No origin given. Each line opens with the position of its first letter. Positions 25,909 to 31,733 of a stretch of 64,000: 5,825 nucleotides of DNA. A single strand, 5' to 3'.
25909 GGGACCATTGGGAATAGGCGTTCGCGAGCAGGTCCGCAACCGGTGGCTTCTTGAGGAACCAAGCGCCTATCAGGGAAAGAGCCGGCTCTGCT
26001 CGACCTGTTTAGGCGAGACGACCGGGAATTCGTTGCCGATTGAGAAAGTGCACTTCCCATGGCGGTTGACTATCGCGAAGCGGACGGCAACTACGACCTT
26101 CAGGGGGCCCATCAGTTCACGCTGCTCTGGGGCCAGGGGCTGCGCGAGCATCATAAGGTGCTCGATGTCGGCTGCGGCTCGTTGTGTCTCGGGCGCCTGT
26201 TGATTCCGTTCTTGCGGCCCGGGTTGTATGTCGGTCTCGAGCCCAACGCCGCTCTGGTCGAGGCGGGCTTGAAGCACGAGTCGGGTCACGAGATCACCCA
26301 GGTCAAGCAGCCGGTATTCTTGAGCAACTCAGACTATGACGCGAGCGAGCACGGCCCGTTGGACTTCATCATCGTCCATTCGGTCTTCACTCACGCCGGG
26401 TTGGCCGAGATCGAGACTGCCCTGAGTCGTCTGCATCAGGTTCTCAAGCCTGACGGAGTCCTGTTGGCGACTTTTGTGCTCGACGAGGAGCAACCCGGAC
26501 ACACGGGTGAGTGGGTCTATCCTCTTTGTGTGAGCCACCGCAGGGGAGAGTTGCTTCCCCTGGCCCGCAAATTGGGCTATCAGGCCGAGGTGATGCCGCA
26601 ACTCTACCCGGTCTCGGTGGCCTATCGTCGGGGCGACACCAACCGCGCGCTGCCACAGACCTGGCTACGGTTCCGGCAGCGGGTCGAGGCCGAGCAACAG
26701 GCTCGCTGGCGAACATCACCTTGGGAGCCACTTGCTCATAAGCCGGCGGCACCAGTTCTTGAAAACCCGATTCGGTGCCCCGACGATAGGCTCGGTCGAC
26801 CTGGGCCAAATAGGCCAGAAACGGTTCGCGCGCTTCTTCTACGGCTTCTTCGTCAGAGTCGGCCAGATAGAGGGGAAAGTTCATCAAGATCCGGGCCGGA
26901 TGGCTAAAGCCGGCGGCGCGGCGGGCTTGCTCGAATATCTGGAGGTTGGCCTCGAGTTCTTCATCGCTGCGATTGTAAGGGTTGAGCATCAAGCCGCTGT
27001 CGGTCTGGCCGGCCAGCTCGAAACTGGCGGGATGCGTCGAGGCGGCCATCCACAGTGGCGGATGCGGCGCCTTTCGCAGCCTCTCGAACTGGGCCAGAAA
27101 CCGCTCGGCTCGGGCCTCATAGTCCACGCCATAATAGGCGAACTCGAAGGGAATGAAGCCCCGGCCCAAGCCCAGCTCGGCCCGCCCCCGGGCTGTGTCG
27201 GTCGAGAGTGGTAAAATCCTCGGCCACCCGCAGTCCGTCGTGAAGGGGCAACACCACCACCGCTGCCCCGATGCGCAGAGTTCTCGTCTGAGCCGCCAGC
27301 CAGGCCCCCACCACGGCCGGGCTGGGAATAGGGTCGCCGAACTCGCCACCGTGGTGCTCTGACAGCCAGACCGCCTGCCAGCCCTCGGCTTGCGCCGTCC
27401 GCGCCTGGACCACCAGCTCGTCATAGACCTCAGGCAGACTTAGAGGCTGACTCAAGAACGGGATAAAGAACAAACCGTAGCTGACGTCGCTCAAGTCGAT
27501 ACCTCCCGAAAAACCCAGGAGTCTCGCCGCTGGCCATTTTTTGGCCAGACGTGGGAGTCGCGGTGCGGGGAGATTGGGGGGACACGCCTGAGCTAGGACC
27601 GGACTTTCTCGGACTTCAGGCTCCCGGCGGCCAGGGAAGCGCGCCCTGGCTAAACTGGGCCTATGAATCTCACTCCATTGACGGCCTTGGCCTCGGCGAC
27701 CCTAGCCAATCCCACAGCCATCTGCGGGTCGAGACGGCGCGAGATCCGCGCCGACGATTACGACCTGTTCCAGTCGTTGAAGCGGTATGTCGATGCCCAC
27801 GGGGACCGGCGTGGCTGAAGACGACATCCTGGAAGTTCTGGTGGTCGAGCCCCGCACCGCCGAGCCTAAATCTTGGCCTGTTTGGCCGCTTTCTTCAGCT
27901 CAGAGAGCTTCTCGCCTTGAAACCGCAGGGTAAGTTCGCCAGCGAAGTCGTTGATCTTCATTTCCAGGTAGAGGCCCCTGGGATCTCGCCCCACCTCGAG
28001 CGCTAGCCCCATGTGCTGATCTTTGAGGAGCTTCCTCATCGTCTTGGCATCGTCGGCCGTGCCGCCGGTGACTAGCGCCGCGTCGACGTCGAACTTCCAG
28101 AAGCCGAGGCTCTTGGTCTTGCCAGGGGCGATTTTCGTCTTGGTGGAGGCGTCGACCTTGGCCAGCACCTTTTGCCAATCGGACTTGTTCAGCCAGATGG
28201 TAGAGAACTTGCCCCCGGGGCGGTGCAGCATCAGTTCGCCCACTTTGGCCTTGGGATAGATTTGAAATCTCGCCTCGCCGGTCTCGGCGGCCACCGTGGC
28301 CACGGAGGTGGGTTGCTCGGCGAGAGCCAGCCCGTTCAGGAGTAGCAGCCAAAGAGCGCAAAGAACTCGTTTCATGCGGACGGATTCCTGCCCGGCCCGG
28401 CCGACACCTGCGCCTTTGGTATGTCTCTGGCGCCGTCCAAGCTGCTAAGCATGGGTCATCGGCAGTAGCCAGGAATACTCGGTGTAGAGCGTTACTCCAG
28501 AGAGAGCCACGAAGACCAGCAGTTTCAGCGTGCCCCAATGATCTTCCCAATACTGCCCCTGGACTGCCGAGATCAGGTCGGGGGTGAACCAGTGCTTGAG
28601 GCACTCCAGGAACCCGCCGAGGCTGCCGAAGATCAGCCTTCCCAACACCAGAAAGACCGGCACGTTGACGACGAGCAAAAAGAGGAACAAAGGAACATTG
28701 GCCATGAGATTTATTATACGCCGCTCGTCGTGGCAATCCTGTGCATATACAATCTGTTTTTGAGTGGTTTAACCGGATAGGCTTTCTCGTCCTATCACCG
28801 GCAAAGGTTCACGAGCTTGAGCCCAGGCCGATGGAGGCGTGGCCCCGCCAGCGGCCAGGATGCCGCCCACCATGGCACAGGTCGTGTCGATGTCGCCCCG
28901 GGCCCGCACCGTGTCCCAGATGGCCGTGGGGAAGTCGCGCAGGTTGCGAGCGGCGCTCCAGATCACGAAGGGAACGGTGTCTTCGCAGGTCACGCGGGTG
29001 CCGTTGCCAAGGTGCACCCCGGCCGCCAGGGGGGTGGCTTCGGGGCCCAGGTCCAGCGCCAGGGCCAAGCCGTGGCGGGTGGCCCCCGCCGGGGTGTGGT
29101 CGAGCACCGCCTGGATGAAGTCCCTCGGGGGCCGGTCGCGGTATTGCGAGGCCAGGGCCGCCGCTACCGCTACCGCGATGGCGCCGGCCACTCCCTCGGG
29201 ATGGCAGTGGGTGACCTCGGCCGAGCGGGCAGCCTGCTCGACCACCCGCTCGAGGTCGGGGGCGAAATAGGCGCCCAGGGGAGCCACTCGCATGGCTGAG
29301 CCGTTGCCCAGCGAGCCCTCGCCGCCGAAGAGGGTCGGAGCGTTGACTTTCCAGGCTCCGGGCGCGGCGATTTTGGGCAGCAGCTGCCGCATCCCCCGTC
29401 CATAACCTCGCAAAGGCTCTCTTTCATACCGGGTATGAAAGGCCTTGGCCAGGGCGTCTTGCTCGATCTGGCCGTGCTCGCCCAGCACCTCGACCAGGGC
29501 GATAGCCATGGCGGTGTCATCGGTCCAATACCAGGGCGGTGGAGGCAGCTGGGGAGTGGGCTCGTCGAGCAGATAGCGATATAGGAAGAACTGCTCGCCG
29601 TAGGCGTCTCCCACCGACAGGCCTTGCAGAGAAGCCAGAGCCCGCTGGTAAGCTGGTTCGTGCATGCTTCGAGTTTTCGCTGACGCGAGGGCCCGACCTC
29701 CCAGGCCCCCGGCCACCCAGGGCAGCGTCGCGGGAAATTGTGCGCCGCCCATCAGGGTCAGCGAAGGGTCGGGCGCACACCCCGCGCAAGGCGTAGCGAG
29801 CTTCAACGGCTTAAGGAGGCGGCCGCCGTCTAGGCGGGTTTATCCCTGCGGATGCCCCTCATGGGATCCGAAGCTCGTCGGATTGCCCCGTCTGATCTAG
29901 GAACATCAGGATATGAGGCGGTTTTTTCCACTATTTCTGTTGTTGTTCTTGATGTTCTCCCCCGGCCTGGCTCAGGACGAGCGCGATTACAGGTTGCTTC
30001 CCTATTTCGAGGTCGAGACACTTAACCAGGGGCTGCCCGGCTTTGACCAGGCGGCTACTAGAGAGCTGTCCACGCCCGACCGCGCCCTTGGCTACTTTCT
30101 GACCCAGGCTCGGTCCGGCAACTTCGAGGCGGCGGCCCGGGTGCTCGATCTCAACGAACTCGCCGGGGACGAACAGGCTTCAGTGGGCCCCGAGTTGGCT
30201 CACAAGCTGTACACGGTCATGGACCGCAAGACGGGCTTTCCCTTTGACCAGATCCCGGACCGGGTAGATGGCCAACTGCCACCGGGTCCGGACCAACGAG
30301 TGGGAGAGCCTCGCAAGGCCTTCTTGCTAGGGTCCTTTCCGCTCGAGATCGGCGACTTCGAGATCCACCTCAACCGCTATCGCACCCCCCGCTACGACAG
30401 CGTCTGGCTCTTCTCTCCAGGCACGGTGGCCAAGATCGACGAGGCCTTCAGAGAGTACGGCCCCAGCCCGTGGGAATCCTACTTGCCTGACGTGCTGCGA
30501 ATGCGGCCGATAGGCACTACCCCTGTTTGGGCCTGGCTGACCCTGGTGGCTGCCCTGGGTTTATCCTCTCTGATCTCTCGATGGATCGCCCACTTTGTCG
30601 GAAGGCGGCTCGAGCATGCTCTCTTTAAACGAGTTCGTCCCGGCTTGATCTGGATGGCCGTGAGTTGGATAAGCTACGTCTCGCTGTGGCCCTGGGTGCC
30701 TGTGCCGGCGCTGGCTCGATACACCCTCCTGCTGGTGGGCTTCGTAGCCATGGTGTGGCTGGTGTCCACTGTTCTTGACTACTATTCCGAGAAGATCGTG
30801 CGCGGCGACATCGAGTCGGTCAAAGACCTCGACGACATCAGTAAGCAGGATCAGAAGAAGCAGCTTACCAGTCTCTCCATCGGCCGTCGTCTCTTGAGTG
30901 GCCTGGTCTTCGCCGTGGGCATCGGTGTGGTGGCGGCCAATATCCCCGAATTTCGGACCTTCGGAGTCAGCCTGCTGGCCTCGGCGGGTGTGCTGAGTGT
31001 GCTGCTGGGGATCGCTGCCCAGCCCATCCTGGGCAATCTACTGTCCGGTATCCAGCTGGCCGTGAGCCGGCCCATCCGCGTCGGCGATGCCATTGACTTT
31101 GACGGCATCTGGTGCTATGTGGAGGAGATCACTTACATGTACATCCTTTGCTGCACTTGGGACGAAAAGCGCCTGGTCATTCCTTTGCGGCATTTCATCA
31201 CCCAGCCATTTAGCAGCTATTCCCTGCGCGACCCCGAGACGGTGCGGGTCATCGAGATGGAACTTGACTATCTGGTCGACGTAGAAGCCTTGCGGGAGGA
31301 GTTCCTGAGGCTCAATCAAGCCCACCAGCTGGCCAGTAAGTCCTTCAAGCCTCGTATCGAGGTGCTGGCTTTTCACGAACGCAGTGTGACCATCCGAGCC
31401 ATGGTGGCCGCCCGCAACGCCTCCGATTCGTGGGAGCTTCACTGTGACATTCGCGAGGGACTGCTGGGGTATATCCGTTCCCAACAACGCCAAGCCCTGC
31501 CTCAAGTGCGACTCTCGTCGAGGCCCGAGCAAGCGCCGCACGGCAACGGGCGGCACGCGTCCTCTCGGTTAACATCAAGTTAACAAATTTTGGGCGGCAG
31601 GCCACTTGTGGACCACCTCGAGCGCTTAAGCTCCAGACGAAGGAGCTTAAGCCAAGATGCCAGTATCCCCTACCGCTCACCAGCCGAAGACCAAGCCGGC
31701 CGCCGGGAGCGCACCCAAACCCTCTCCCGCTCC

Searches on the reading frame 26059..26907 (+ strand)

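Call 5: search_protein_families(library=pfam, proteins=[window:26059-26907:+], max_evalue=0.001)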
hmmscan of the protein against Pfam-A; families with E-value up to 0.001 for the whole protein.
window:26059-26907:+ (282 aa): 5 families
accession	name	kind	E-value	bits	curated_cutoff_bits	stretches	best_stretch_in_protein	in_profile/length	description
PF08242.18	Methyltransf_12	-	2.2e-11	44.8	30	1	35-135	1-98/98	Methyltransferase domain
PF13649.12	Methyltransf_25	-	9.4e-07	29.9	27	1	34-133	1-97/97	Methyltransferase domain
PF08241.18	Methyltransf_11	-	2.8e-06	28.3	21.2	1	35-136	1-94/95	Methyltransferase domain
PF13489.12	Methyltransf_23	-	2.9e-06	27.6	27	1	26-152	19-132/164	Methyltransferase domain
PF13847.12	Methyltransf_31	-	5.8e-05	23.3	27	1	29-149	2-122/145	Methyltransferase domain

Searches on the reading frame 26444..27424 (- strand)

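Call 5: search_protein_families(library=pfam, proteins=[window:26444-27424:-], max_evalue=0.001)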
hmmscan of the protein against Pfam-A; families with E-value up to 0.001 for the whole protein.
window:26444-27424:- (326 aa): 1 family
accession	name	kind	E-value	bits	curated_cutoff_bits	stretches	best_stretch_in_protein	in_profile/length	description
PF00296.26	Bac_luciferase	-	2.9e-15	56.9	27.9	1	114-214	153-250/314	Luciferase-like monooxygenase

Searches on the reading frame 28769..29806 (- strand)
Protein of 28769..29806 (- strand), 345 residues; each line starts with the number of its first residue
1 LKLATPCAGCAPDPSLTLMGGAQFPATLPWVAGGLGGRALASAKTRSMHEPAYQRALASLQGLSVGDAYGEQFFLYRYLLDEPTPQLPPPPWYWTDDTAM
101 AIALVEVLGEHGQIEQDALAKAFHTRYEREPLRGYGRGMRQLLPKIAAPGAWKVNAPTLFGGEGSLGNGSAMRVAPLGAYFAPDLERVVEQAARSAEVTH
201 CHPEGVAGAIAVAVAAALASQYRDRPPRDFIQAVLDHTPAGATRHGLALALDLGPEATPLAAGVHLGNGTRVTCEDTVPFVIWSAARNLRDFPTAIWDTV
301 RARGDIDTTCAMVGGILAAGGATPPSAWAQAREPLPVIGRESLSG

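Call 5: search_protein_families(library=pfam, proteins=[window:28769-29806:-], max_evalue=0.001)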
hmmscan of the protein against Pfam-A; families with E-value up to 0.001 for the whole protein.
window:28769-29806:- (345 aa): 1 family
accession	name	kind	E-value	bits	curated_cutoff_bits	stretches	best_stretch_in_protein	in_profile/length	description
PF03747.19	ADP_ribosyl_GH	-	2.2e-50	172.4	26.2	1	59-319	2-277/287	ADP-ribosylglycohydrolase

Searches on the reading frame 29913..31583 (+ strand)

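Call 5: search_protein_families(library=pfam, proteins=[window:29913-31583:+], max_evalue=0.001)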
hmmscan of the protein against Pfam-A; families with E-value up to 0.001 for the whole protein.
window:29913-31583:+ (556 aa): 1 family
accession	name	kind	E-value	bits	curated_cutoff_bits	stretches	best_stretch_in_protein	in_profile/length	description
PF00924.24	MS_channel_2nd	-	1.6e-10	41.4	20.2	1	372-434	2-64/68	Mechanosensitive ion channel, beta-domain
